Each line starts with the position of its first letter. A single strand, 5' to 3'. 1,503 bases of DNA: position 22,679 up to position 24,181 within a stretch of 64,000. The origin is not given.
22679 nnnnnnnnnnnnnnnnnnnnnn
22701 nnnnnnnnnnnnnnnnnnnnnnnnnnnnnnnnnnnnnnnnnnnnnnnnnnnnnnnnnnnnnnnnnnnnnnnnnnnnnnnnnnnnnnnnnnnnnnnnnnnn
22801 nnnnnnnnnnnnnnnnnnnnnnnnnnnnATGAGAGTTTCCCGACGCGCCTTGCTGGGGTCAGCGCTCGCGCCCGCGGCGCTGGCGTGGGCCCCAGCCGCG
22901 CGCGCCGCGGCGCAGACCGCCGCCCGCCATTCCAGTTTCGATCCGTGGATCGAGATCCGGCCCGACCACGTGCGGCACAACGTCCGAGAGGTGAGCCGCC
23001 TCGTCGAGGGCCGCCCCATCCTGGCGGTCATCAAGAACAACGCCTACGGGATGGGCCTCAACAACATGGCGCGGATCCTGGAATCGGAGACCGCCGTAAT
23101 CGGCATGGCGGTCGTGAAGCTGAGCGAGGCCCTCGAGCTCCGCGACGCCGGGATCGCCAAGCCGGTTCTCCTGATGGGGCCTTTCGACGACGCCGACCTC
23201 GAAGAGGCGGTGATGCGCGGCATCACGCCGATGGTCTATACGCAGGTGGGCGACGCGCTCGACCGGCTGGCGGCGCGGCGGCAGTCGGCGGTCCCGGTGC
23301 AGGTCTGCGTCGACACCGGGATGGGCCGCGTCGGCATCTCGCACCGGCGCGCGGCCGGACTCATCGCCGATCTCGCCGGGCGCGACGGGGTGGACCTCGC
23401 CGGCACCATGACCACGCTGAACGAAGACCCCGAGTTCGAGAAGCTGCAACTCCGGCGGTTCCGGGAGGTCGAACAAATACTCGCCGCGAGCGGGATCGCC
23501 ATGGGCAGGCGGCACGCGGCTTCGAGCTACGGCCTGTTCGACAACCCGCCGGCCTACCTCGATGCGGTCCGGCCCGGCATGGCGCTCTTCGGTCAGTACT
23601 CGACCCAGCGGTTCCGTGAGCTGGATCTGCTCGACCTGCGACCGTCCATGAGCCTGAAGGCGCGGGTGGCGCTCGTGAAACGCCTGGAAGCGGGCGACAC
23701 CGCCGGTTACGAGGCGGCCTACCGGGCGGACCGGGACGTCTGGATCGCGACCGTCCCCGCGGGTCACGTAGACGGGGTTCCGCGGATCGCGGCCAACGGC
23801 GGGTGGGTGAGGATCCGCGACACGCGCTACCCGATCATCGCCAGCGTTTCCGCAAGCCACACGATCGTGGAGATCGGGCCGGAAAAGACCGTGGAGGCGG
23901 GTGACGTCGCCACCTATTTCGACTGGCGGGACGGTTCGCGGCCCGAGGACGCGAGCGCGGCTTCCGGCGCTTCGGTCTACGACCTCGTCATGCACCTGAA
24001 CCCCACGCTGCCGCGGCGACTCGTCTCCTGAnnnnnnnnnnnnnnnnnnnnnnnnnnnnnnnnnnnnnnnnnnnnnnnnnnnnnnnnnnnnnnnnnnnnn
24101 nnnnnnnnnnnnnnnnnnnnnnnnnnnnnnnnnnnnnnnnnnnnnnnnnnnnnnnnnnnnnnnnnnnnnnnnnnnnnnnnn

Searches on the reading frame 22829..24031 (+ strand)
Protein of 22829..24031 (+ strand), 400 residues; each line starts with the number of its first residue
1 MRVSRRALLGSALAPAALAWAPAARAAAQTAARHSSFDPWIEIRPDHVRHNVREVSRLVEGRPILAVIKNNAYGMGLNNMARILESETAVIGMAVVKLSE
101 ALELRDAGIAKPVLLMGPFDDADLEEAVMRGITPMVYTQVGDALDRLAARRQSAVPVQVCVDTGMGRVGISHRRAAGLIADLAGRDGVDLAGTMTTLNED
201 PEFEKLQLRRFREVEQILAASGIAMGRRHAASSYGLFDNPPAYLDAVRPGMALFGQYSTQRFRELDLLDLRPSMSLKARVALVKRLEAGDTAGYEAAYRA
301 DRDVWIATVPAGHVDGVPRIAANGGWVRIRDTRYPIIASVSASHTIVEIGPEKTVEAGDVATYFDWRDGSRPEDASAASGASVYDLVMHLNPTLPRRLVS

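Call 73: search_protein_families(library=pfam, proteins=[window:22829-24031:+], max_evalue=0.01)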
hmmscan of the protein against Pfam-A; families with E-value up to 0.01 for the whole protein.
window:22829-24031:+ (400 aa): 2 families
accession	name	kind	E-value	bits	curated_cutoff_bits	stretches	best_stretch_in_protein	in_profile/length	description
PF01168.26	Ala_racemase_N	-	4e-45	154.6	24.1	1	43-257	1-219/220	Alanine racemase, N-terminal domain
PF00842.27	Ala_racemase_C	-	2e-24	86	25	1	274-397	2-126/127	Alanine racemase, C-terminal domain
